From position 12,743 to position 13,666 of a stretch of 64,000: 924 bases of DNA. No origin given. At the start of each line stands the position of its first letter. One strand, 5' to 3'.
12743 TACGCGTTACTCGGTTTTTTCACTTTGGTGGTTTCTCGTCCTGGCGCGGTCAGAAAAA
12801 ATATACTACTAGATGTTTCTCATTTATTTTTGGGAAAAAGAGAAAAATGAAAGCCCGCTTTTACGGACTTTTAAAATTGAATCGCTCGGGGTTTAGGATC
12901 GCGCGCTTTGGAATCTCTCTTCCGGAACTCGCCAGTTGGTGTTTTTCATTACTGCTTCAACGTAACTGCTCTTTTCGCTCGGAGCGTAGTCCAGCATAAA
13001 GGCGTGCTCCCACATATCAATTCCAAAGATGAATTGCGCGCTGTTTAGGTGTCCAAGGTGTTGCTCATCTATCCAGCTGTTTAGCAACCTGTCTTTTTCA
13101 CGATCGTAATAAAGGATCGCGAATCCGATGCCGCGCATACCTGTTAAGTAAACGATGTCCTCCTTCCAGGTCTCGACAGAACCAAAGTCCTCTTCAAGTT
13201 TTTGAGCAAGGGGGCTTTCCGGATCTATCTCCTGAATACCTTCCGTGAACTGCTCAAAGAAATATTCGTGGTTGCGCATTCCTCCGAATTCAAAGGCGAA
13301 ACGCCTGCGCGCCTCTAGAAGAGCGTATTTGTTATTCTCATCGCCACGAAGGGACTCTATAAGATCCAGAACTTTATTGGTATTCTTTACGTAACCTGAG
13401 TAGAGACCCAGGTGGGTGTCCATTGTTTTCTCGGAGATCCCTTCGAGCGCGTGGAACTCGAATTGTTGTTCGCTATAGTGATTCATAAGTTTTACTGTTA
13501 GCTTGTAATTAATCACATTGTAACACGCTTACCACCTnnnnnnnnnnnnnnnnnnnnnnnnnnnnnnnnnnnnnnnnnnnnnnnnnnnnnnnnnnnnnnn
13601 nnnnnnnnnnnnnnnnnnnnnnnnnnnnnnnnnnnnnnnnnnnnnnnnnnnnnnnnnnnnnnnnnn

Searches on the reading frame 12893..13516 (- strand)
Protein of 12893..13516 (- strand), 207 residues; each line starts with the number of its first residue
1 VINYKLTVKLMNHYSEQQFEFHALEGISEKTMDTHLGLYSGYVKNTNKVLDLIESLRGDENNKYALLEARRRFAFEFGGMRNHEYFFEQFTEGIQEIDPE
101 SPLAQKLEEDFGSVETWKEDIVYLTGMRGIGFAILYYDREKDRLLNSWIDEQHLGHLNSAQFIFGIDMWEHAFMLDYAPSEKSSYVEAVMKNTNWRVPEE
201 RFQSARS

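Call 10: search_protein_families(library=pfam, proteins=[window:12893-13516:-], max_evalue=0.1)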
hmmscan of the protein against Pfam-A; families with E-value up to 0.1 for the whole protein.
window:12893-13516:- (207 aa): 3 families
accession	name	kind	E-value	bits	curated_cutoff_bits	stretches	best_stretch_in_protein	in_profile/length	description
PF02777.23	Sod_Fe_C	-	3.1e-19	69.4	20.9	1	100-200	2-101/102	Iron/manganese superoxide dismutases, C-terminal domain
PF00081.27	Sod_Fe_N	-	1.2e-06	29.3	27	1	18-90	8-81/82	Iron/manganese superoxide dismutases, alpha-hairpin domain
PF22181.1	TarS_linker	-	0.066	14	27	0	41-71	3-35/100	Glycosyl transferase TarS linker domain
